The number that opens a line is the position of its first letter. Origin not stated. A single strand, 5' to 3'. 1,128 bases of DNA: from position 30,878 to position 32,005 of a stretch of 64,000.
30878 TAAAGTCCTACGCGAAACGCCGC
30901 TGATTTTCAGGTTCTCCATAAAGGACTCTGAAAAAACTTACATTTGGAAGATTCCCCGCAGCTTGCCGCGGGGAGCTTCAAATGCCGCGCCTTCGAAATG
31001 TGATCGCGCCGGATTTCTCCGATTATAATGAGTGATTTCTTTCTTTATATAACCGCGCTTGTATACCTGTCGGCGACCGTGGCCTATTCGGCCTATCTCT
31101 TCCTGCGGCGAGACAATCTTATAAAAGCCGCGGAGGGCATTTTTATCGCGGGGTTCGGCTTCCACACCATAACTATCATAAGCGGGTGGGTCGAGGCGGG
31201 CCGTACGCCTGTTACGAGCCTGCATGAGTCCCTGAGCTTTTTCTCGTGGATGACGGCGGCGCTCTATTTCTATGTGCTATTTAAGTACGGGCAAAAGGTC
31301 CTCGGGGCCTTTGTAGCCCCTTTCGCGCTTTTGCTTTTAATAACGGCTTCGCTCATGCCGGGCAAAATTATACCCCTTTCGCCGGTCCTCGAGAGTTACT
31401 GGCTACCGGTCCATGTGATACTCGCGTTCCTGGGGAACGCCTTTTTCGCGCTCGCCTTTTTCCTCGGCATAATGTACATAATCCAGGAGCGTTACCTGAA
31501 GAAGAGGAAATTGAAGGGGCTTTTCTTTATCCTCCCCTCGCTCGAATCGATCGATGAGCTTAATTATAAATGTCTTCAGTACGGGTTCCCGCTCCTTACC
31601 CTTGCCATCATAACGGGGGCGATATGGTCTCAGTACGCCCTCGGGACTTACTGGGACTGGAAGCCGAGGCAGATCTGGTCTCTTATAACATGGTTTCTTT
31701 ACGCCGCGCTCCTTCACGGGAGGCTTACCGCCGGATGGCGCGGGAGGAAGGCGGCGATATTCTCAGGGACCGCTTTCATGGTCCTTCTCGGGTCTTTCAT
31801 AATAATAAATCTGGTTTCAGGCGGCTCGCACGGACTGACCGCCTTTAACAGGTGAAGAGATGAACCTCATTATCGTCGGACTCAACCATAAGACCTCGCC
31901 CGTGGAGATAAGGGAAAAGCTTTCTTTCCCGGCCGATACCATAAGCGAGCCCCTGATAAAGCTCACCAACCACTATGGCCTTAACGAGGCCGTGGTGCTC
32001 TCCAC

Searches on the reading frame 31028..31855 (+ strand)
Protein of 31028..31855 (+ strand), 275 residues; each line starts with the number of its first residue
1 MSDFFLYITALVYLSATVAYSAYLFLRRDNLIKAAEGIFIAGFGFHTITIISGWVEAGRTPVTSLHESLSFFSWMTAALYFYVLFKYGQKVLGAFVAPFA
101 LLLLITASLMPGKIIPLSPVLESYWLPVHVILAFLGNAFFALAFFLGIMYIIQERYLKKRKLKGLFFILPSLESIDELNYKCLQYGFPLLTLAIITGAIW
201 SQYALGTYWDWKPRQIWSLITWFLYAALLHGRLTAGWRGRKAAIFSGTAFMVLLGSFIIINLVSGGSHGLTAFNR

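Call 9: search_protein_families(library=pfam, proteins=[window:31028-31855:+])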
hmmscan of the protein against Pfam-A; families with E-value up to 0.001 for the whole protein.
window:31028-31855:+ (275 aa): 1 family
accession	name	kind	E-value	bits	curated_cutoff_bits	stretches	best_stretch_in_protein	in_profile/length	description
PF01578.25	Cytochrom_C_asm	-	2.7e-41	142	29.9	1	64-264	3-208/212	Cytochrome C assembly protein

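Call 14: find_homologous_proteins(query=window:31028-31855:+)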
Query window:31028-31855:+ (275 aa): 4133 proteins with E <= 0.001 among 7086 candidates; the best 120 are listed.
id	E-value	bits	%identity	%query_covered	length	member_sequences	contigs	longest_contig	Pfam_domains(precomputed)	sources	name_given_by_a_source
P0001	7.3e-175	598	100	100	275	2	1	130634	PF01578.26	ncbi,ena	-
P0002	4.0e-149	514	85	100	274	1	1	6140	PF01578.26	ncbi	-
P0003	5.0e-148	510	85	100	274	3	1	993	PF01578.26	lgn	-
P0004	3.2e-143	495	84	100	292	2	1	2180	PF01578.26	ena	-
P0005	3.2e-139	481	79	99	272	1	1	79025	PF01578.26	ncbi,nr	ncbi:MAG: c-type cytochrome biogenesis protein CcsB [Deltaproteobacteria bacterium]|nr:c-type cytoch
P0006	7.9e-139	480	78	98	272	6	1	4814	PF01578.26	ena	-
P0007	2.2e-138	479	78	98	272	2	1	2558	PF01578.26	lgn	-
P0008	5.5e-138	477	77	99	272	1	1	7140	PF01578.26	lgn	-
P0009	1.1e-137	476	80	98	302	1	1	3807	PF01578.26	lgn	-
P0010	1.5e-136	473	76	99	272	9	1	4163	PF01578.26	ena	-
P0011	3.3e-136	471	77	98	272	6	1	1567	PF01578.26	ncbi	-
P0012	8.0e-136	470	77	99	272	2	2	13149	PF01578.26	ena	-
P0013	2.1e-135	469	76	98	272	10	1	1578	PF01578.26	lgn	-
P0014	3.5e-135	468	76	99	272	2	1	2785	PF01578.26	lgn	-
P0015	1.2e-134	466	77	98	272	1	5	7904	PF01578.26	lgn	-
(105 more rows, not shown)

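Call 15: find_encoding_contigs(protein=P0001, flank=3000, max_places=4)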
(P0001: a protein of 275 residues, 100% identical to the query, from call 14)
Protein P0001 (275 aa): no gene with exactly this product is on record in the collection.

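Call 16: find_encoding_contigs(protein=P0002, flank=10000, max_places=4)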
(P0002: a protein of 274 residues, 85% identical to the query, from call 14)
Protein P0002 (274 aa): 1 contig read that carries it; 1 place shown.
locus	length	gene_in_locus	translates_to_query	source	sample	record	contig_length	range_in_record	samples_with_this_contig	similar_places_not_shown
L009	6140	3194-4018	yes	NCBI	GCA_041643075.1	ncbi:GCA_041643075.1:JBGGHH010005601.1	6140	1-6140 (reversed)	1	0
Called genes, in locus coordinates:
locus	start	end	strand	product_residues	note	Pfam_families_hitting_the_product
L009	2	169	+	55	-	?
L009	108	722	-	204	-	PF00765:Autoind_synth, PF13444:Acetyltransf_5 (weak)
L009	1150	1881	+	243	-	PF20582:UPF0758_N (faint), PF04002:RadC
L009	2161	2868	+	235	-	PF13241:NAD_binding_7, PF14824:Sirohm_synth_M (weak)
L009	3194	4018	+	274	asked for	PF01578:Cytochrom_C_asm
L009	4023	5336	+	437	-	PF05201:GlutR_N, PF01488:Shikimate_DH, PF13241:NAD_binding_7 (weak), PF00745:GlutR_dimer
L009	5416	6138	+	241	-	?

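Call 17: find_encoding_contigs(protein=P0005, flank=10000, max_places=4)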
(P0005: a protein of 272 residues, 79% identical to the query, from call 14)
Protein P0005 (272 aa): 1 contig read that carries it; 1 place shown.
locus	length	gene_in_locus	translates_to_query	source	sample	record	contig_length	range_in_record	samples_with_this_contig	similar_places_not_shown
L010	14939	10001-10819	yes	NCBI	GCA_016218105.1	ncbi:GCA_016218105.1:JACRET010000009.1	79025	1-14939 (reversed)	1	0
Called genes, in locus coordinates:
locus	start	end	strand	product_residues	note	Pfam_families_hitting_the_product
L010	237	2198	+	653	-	PF13520:AA_permease_2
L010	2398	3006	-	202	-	PF00849:PseudoU_synth_2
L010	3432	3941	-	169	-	-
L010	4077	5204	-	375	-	PF13784:Fic_N, PF02661:Fic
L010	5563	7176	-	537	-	PF13517:FG-GAP_3 (faint)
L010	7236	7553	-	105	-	PF06999:Suc_Fer-like (weak)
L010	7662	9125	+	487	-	PF01555:N6_N4_Mtase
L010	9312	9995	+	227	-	PF13241:NAD_binding_7, PF03807:F420_oxidored (faint), PF14824:Sirohm_synth_M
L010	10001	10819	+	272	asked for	PF01578:Cytochrom_C_asm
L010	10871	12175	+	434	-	PF05201:GlutR_N, PF01488:Shikimate_DH, PF13241:NAD_binding_7 (weak), PF00745:GlutR_dimer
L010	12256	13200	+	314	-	PF01379:Porphobil_deam, PF03900:Porphobil_deamC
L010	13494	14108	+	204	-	-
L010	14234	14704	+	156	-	-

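Call 30: find_encoding_contigs(protein=P0004, flank=10000, max_places=3)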
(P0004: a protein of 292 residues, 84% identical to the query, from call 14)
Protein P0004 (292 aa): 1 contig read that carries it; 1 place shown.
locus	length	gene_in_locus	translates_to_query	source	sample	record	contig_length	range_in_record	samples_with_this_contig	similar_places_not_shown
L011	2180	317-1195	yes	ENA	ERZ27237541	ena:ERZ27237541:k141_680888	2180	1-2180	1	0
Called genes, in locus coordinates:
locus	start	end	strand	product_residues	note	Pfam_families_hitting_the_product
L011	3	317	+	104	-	?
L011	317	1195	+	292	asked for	PF01578:Cytochrom_C_asm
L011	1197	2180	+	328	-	?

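Call 31: find_encoding_contigs(protein=P0009, flank=10000, max_places=3)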
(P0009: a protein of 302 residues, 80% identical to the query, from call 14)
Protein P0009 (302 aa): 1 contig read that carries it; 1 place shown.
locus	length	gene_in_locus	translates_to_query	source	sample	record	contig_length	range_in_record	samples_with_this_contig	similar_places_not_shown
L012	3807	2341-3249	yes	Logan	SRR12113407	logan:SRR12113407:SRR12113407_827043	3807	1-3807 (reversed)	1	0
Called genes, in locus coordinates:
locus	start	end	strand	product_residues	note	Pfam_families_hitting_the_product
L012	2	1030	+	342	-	?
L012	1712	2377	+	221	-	PF13241:NAD_binding_7, PF14824:Sirohm_synth_M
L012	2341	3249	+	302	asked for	PF01578:Cytochrom_C_asm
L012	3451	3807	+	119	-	?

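Call 32: find_encoding_contigs(protein=P0012, flank=10000, max_places=3)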
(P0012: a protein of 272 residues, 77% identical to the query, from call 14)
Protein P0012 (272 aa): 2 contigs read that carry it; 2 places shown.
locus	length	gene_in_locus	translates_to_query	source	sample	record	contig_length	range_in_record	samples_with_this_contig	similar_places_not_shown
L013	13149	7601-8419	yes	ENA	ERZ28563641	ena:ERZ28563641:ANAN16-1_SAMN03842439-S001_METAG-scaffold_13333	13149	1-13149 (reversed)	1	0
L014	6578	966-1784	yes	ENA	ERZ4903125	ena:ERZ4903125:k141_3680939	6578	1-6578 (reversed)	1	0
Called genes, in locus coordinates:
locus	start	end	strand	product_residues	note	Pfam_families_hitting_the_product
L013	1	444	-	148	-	?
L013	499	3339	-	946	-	PF00133:tRNA-synt_1, PF01921:tRNA-synt_1f (faint), PF09334:tRNA-synt_1g, PF01406:tRNA-synt_1e, PF08264:Anticodon_1, PF06827:zf-FPG_IleRS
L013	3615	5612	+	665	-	PF00270:DEAD (weak), PF04851:ResIII, PF13604:AAA_30 (faint), PF17757:UvrB_inter, PF27431:UvrB_3rd, PF00271:Helicase_C, PF12344:UvrB, PF02151:UVR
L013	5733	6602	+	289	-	PF00691:OmpA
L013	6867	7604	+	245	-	PF13241:NAD_binding_7, PF14824:Sirohm_synth_M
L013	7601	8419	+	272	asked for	PF01578:Cytochrom_C_asm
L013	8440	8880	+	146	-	PF05201:GlutR_N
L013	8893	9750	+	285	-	PF01488:Shikimate_DH, PF13241:NAD_binding_7 (weak), PF03807:F420_oxidored (weak), PF00745:GlutR_dimer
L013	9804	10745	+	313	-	PF01379:Porphobil_deam, PF03900:Porphobil_deamC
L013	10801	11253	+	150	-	-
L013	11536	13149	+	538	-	?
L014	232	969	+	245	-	PF13241:NAD_binding_7, PF14824:Sirohm_synth_M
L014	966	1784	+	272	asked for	PF01578:Cytochrom_C_asm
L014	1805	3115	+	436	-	PF05201:GlutR_N, PF01488:Shikimate_DH, PF13241:NAD_binding_7 (weak), PF03807:F420_oxidored (faint), PF00745:GlutR_dimer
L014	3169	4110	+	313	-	PF01379:Porphobil_deam, PF03900:Porphobil_deamC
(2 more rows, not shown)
